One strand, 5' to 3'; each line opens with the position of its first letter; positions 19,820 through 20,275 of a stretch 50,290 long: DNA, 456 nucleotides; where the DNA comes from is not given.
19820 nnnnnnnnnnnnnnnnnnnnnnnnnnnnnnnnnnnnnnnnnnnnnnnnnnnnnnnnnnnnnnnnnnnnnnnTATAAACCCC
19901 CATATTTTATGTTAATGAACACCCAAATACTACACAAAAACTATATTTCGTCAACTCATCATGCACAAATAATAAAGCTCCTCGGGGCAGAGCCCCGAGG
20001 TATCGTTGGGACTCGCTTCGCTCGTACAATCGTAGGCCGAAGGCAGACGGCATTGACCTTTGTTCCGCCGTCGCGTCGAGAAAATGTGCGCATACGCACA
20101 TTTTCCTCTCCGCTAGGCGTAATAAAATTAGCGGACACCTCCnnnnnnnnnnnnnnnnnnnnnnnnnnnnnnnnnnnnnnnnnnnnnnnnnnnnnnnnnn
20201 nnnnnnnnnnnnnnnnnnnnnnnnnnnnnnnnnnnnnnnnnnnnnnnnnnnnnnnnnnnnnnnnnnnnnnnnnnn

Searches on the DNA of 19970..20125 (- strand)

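Call 40: build_rna_model(alignment_id=A2)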
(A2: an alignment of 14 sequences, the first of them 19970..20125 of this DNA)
Model R1 built from alignment A2 (14 sequences, 182 columns); structure: RNAalifold consensus.
model positions 159; base pairs 25; branch points 3; effective number of sequences 2.2; information 0.59 bits per position. Calibrated on 0.2 Mb of random sequence (short: E-values are rough).
structure used (alignment columns):
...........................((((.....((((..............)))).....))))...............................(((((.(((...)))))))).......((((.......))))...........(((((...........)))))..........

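Call 41: search_with_rna_model(model_id=R1, sources=[window, L001, L006, L008, L016, L022, L026, L029, L035, L040, L062, L072, L076, L078, L086, L096, L098, L099, L100, L101], max_evalue=1)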
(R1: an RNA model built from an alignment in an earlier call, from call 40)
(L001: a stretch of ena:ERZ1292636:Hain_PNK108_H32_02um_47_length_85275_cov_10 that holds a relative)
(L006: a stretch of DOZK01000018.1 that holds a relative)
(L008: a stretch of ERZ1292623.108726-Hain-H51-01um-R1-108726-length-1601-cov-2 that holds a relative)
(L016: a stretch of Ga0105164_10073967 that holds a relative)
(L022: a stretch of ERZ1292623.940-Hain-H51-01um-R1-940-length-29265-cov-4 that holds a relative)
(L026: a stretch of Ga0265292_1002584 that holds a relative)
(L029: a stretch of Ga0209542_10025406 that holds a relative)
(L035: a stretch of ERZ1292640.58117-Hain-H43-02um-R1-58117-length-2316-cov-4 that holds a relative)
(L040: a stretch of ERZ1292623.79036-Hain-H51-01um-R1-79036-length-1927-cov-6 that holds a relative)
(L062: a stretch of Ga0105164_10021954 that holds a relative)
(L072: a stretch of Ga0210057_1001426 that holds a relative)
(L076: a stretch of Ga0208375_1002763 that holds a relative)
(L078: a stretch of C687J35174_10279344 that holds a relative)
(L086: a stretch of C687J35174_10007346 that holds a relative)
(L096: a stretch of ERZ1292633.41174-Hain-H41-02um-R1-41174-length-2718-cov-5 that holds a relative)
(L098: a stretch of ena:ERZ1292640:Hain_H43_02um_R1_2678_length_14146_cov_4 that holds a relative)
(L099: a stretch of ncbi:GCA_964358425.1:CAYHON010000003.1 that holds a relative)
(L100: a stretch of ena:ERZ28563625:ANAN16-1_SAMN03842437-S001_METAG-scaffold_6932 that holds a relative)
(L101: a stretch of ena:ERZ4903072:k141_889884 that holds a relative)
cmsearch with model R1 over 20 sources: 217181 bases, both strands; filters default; matches with E-value up to 1: 28.
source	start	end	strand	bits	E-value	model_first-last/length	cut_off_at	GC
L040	1771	1927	-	165.1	3.7e-40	1-159/159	no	0.53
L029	7009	7168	+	158.6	1.7e-38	1-159/159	no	0.5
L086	967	1122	+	156.3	6.9e-38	1-159/159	no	0.55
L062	800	954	-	152.4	6.9e-37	1-159/159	no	0.54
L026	1613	1775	+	152.1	7.8e-37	1-159/159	no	0.42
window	19970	20125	-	149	5.1e-36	1-159/159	no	0.55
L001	9766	9921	+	149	5.1e-36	1-159/159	no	0.55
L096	2259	2414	-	149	5.1e-36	1-159/159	no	0.55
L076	3470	3630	-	148.7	5.8e-36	1-159/159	no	0.43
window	24100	24255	-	146.8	1.8e-35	1-159/159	no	0.53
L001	5636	5791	+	146.8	1.8e-35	1-159/159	no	0.53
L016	1585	1744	-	141.7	3.8e-34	1-159/159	no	0.56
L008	248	409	-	131.5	1.5e-31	1-159/159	no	0.52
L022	11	174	+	129.7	4.2e-31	1-159/159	no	0.51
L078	627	793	-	129.3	5.3e-31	1-159/159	no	0.53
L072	10930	11102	+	122.9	2.4e-29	1-159/159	no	0.47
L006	1755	1988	-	83.8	2.5e-19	1-159/159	no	0.45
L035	2247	2316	-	49.8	1.2e-10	92-159/159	5'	0.54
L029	143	248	+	47.6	4.4e-10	1-159/159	no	0.42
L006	5870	5996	+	15.2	0.087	1-159/159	no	0.38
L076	7512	7638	+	15.2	0.087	1-159/159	no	0.38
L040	1757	1799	+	14.3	0.15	51-98/159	no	0.53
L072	10024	10165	-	14.1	0.17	1-159/159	no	0.4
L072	399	444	+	13.8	0.2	104-149/159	no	0.57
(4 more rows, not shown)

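Call 62: search_with_rna_model(model_id=R1, sources=[L107, L108, L109, L110], max_evalue=1)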
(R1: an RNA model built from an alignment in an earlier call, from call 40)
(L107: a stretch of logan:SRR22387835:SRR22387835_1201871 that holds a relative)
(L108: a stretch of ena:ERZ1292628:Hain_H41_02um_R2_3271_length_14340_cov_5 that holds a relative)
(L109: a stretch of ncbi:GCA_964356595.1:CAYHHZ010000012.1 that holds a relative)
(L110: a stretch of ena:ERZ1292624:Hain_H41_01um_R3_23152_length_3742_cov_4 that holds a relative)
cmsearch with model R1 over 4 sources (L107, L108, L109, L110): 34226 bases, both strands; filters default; matches with E-value up to 1: 3.
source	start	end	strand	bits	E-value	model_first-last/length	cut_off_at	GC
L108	5019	5174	+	149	8e-37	1-159/159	no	0.55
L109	305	460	+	149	8e-37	1-159/159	no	0.55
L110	1792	1947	+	149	8e-37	1-159/159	no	0.55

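Call 68: search_with_rna_model(model_id=R1, sources=[L007, L009, L010, L011, L012, L013, L014, L015, L017, L018, L019, L020, L021, L023, L024, L025, L027, L028, L030, L031, L032, L033, L034, L036, L037, L038, L039, L041, L042, L043, L044, L045, L046, L047, L048, L049, L050, L051, L052, L053, L054, L055, L056, L057, L058, L059, L060, L061, L063, L064, L065, L066, L067, L068, L069, L070, L071, L073, L074, L075, L077, L079, L080, L081, L082, L083, L084, L085, L087, L088, L089, L090, L091, L092, L093, L094, L095], max_evalue=0.01)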
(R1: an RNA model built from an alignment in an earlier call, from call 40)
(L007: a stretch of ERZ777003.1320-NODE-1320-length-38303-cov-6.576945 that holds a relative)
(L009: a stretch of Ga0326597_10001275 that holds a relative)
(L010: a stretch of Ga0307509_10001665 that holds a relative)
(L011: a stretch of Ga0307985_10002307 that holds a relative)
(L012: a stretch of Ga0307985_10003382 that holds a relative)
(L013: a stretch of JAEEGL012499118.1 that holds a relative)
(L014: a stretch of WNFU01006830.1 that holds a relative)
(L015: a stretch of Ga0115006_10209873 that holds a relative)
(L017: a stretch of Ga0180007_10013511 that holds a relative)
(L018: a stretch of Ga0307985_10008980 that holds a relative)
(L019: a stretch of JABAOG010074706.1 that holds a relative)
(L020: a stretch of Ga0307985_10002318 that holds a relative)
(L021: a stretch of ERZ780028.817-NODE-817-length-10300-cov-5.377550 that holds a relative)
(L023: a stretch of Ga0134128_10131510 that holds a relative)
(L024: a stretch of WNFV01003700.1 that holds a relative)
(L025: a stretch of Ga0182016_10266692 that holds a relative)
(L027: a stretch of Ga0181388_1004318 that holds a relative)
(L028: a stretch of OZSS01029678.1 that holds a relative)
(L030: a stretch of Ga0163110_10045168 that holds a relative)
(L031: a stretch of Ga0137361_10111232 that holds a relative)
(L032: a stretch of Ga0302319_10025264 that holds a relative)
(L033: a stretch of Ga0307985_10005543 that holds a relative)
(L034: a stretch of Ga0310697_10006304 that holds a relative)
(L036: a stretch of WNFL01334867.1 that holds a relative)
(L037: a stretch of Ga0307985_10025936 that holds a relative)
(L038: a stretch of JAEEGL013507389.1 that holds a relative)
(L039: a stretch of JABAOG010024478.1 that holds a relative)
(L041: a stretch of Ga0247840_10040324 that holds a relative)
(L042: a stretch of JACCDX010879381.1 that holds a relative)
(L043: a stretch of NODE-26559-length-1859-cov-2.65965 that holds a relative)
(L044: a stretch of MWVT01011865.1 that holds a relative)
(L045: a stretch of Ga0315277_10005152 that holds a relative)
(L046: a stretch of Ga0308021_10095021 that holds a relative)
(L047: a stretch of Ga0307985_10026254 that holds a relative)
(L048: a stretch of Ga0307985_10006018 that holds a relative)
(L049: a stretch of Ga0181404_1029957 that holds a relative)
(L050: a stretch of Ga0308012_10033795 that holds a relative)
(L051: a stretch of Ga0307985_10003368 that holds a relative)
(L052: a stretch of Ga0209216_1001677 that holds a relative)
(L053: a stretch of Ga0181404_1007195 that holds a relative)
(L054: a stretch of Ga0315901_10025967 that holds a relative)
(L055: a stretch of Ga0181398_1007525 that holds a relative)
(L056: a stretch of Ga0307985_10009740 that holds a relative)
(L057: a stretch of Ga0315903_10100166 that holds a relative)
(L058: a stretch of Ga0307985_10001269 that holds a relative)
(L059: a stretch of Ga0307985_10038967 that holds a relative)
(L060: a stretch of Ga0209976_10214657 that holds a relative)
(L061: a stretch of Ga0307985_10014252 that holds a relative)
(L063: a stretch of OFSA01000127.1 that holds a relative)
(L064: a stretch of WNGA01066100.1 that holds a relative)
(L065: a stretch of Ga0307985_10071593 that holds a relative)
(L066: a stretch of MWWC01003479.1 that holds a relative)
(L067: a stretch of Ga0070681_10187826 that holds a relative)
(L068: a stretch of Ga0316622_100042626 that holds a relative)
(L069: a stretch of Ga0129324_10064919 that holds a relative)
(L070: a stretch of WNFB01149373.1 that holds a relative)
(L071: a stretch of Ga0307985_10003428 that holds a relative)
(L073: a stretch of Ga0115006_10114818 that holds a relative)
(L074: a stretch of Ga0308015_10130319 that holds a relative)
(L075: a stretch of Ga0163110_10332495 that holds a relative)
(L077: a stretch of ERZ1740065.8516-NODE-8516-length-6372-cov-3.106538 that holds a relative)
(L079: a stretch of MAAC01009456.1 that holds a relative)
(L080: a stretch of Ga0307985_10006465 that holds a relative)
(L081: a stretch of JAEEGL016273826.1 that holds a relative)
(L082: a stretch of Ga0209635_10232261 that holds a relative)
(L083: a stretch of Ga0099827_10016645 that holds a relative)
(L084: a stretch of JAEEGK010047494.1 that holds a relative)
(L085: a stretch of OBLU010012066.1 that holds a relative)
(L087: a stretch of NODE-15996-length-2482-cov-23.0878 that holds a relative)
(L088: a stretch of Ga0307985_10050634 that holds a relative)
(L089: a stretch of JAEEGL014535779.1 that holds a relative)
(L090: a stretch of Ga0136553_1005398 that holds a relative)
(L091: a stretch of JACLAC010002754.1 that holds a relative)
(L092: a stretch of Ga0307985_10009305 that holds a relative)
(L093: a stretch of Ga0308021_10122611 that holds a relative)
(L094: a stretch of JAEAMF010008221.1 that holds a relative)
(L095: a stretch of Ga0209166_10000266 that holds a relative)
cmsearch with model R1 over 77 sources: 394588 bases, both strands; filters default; matches with E-value up to 0.01: 7.
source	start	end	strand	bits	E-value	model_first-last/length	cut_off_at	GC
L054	1796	1929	-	24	0.00087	1-159/159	no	0.39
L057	2515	2648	-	24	0.00087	1-159/159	no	0.39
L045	2106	2209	-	22.5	0.0021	1-159/159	no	0.5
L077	2512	2557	+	21.9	0.0031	99-149/159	no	0.61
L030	1822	1980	+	21.7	0.0033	1-159/159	no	0.4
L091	4314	4471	-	21.1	0.0048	1-159/159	no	0.38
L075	1015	1121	-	19.9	0.0098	51-159/159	5'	0.48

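Call 74: search_with_rna_model(model_id=R1, sources=[L112, L113, L114], max_evalue=1)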
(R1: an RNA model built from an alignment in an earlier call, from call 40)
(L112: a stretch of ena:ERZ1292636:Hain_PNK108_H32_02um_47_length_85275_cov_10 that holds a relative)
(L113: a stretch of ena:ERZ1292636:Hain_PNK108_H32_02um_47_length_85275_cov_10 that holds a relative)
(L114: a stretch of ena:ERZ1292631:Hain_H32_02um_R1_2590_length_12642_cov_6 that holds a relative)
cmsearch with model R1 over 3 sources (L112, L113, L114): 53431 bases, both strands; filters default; matches with E-value up to 1: 11.
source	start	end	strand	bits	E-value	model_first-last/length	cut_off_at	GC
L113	12171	12330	+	117.5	1.4e-28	1-159/159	no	0.54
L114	11726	11885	+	117.5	1.4e-28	1-159/159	no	0.54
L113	13009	13132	-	92.5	3.4e-22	1-159/159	no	0.49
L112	18043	18169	-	76.6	4e-18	1-159/159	no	0.56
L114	12564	12642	-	73.8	2.1e-17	80-159/159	5'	0.53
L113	9836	9932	+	29.4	5e-06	1-159/159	no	0.37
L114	9391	9487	+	29.4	5e-06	1-159/159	no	0.37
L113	13260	13340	-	28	1.1e-05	1-159/159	no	0.4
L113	485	578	-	26.5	2.8e-05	1-159/159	no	0.45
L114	6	133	-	18.6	0.0028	1-159/159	no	0.49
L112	18239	18348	-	15.5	0.018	1-159/159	no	0.49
